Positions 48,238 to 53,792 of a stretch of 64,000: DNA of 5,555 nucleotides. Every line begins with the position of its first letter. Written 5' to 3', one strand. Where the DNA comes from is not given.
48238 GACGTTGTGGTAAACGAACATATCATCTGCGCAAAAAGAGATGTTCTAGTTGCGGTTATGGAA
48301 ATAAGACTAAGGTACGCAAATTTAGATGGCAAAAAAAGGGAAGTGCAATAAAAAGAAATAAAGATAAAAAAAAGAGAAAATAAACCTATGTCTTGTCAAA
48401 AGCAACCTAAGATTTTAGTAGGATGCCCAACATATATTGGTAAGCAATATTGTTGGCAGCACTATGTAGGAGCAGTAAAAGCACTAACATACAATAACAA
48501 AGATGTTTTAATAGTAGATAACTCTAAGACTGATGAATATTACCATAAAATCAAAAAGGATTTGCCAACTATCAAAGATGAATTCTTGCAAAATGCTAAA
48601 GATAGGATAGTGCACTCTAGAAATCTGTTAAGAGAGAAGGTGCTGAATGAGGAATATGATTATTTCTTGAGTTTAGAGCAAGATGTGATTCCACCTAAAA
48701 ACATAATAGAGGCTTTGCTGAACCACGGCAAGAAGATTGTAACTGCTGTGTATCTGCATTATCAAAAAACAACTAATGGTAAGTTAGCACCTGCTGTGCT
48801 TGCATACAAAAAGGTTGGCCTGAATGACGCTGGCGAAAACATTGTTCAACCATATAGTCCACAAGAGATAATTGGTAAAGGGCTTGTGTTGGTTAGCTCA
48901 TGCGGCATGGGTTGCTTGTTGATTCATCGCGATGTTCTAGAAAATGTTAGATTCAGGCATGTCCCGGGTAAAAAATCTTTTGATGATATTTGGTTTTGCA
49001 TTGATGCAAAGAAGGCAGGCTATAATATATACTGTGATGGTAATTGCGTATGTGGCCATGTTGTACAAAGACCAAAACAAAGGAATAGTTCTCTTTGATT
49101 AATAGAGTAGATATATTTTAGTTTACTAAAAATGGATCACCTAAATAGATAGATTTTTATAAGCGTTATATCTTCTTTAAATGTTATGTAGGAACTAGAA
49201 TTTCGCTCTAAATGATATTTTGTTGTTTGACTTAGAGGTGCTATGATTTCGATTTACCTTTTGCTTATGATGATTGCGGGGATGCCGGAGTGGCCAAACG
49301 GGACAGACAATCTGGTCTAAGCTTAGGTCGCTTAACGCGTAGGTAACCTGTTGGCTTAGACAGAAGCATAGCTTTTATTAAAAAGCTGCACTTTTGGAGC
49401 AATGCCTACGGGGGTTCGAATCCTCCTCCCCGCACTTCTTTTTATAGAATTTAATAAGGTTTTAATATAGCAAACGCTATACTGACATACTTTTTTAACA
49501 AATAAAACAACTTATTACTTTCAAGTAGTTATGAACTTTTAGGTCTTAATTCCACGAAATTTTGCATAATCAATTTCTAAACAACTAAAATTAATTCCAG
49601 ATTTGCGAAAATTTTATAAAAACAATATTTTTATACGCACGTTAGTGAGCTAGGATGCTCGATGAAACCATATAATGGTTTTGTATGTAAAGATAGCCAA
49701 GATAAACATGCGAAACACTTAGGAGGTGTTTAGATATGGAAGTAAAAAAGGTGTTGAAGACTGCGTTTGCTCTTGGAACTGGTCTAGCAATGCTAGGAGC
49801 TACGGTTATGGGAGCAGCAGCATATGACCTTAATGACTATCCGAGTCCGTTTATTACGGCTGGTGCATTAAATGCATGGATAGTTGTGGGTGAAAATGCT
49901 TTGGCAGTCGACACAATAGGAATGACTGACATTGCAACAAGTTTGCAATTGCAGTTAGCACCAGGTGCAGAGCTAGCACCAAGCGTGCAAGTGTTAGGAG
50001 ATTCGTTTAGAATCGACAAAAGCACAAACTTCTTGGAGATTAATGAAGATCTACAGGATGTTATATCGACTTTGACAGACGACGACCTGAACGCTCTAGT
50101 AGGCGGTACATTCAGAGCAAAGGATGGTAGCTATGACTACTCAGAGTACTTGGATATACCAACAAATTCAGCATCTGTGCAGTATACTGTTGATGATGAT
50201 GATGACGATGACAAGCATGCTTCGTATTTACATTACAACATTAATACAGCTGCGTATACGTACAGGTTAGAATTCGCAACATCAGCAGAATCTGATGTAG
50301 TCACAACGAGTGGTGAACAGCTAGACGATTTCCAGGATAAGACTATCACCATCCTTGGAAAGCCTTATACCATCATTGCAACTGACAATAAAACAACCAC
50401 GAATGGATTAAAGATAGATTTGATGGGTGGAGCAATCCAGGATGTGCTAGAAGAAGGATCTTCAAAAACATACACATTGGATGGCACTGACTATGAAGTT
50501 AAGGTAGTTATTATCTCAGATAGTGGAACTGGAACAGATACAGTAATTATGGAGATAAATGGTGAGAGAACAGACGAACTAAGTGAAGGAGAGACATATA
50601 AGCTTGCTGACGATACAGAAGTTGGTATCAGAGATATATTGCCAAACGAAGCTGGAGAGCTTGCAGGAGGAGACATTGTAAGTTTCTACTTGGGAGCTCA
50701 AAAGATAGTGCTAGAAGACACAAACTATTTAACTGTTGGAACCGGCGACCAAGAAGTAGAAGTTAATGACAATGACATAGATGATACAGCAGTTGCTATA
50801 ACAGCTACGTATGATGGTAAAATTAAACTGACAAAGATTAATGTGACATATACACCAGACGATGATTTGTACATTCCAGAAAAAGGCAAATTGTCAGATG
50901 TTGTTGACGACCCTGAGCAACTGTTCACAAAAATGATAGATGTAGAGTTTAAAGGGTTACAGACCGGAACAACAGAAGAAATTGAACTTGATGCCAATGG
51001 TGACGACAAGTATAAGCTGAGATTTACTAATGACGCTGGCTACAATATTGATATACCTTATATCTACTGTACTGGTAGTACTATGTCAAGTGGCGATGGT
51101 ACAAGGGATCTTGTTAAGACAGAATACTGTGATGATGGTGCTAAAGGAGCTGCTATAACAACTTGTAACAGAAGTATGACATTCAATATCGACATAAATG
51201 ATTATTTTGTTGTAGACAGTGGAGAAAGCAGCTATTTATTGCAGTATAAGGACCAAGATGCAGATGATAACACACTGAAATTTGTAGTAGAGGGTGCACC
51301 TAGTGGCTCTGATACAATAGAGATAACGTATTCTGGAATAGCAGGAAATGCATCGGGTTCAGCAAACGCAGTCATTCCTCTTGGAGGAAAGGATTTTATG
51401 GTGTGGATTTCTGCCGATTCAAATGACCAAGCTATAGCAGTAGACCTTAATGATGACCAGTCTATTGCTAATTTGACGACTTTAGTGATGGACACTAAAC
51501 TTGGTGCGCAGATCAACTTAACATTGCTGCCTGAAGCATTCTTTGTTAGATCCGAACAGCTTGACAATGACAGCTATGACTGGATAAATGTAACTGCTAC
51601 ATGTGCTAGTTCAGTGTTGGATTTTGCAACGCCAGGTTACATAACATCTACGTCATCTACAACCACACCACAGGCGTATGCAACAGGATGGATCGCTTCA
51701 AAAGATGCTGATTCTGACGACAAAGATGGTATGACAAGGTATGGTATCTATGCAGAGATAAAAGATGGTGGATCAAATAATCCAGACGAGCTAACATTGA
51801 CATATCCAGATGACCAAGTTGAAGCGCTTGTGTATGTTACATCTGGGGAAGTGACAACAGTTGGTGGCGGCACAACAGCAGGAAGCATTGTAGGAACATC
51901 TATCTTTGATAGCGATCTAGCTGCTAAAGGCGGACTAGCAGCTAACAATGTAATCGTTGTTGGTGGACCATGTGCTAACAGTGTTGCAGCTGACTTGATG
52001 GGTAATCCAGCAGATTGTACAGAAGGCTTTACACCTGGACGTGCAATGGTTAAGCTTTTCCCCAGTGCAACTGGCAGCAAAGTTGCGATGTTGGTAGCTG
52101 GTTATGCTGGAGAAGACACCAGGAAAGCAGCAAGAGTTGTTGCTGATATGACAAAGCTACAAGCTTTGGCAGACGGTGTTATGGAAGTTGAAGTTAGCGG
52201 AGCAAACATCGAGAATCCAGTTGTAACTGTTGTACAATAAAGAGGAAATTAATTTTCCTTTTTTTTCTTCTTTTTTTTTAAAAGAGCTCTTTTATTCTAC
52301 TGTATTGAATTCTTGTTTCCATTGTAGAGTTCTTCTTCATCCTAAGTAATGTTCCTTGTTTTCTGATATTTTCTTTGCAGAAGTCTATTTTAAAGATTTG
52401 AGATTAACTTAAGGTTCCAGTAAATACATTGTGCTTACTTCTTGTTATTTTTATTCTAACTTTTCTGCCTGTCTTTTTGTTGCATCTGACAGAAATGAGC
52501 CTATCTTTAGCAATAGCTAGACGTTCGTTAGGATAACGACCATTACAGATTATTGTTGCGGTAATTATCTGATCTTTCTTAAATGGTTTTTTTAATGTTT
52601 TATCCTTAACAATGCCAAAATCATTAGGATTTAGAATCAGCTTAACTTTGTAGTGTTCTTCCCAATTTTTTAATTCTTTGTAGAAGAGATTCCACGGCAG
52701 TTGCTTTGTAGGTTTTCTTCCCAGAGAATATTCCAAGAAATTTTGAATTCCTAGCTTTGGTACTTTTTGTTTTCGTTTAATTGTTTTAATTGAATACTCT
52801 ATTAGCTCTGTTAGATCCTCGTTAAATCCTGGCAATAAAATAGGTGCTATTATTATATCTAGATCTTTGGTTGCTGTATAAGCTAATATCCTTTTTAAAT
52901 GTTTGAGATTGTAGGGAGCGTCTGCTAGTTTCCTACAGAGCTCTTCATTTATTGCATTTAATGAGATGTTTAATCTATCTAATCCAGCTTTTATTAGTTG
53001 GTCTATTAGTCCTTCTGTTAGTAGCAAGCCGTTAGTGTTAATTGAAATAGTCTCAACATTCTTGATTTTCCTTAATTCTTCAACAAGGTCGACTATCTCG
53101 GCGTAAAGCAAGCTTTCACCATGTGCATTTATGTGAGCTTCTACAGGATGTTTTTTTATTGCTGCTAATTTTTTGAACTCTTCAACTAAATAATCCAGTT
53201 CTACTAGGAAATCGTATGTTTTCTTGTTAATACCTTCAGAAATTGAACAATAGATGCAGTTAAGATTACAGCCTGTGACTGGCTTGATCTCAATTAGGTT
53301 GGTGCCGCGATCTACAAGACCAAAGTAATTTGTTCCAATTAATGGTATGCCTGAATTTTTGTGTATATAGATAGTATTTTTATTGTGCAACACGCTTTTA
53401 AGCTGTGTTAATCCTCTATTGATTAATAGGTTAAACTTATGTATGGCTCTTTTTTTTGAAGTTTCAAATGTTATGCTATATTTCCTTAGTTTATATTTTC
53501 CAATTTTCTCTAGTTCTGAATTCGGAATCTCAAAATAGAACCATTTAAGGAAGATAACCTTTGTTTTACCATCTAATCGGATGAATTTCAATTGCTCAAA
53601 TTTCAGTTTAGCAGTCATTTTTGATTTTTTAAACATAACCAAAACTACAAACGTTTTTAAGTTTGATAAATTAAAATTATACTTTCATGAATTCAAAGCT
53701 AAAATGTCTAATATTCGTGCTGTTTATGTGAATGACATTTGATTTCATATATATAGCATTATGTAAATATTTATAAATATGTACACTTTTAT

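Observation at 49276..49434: tRNA-Leu(UAG) split by three introns, leaving a 7-nt anticodon micro-exon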

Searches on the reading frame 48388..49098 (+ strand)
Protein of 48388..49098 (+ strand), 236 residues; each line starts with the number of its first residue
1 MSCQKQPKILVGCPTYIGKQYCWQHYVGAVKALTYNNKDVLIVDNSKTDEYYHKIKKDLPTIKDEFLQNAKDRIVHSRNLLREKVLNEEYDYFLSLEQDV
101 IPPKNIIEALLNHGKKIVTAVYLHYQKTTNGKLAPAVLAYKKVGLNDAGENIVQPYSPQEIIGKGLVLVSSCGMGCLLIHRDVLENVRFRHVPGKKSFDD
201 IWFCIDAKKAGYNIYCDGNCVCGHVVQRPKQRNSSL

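Call 8: search_protein_families(library=pfam, proteins=[window:48388-49098:+])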
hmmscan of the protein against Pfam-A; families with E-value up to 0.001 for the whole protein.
window:48388-49098:+ (236 aa): 1 family
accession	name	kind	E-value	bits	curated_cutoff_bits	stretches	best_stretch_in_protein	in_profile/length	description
PF03452.20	Anp1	-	1.5e-05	25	28.8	1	72-130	119-178/263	Anp1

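Call 10: find_encoding_contigs(protein=window:48388-49098:+, flank=5000, max_places=6)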
Protein window:48388-49098:+ (236 aa): no gene with exactly this product is on record in the collection.

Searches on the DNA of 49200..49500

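Call 32: search_rna_families(source=window, start=49200, end=49500, threshold=evalue, max_evalue=10, show_alignments=3)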
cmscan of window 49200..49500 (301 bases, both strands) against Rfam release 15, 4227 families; matches with E-value up to 10: 3.
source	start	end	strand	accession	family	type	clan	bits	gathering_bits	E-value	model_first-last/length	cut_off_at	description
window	49399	49435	-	RF04354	Plastid-ycf2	Cis-reg;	-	15.3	65.7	1.8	1-75/75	no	Plastid-ycf2 5UTR RNA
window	49263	49294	+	RF01123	sR35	Gene; snRNA; snoRNA; CD-box;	-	9.5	60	7.1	1-57/57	no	Small nucleolar RNA sR35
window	49409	49426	+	RF00023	tmRNA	Gene;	CL00001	7.4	47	0.45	346-363/374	no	transfer-messenger RNA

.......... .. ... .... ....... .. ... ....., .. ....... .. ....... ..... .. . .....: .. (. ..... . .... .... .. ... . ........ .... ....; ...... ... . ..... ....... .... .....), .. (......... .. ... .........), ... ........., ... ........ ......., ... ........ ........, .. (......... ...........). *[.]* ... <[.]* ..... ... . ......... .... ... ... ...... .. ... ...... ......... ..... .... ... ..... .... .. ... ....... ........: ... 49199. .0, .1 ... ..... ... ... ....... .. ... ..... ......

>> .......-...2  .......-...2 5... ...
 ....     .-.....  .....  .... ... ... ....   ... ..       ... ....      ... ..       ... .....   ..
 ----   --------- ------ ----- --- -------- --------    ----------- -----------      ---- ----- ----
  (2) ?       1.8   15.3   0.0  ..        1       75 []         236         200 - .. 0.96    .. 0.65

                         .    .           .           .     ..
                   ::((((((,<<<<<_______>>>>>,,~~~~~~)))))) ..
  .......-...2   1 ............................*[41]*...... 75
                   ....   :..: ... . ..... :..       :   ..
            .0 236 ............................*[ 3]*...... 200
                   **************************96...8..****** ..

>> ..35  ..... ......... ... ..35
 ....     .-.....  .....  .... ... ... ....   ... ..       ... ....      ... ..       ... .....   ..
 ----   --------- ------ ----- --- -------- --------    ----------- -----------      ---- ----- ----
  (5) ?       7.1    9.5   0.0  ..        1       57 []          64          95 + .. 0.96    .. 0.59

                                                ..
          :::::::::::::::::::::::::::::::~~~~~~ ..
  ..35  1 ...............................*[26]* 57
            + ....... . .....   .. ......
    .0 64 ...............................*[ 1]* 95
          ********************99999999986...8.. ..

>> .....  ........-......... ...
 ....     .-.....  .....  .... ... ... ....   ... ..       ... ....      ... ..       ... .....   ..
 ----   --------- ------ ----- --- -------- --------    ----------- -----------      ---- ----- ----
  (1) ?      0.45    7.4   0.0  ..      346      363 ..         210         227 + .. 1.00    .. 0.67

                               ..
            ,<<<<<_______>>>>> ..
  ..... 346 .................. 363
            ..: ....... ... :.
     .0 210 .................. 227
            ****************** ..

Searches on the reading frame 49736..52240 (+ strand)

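Call 8: search_protein_families(library=pfam, proteins=[window:49736-52240:+])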
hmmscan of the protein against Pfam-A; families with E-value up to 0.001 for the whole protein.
window:49736-52240:+ (834 aa): 1 family
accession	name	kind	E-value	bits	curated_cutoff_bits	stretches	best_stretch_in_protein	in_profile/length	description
PF05124.17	S_layer_C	-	3.3e-11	43.6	23.9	1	721-805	94-176/177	S-layer like family, outer domain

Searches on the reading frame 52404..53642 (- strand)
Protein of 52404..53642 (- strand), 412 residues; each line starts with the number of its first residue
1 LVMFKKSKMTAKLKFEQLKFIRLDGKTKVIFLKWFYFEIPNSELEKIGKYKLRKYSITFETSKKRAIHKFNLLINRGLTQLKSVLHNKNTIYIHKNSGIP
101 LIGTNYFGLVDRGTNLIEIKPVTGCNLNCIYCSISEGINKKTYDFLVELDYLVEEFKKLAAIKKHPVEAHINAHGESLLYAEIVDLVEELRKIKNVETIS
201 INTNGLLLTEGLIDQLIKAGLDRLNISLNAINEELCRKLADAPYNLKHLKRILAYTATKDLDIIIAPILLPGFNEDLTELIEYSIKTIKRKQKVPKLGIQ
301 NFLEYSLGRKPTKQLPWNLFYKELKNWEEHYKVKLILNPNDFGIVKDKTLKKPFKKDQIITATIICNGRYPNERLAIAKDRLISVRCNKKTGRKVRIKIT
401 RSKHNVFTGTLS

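Call 8: search_protein_families(library=pfam, proteins=[window:52404-53642:-])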
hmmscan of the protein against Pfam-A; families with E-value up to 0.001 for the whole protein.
window:52404-53642:- (412 aa): 1 family
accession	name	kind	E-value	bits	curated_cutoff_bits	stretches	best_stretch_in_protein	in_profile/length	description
PF04055.27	Radical_SAM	-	6.7e-26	91.9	29.5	1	120-282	2-164/166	Radical SAM superfamily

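Call 9: find_encoding_contigs(protein=window:52404-53642:-, flank=5000, max_places=6)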
Protein window:52404-53642:- (412 aa): 1 contig read that carries it; 1 place shown.
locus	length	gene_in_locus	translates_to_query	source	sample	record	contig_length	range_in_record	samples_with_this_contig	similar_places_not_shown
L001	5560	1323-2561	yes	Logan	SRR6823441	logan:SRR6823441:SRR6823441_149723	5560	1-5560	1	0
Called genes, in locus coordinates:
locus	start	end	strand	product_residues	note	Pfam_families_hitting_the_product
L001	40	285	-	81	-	PF00935:Ribosomal_L44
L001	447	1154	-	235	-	PF22090:Gins51_C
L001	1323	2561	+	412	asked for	PF04055:Radical_SAM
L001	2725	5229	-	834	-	PF05124:S_layer_C (faint)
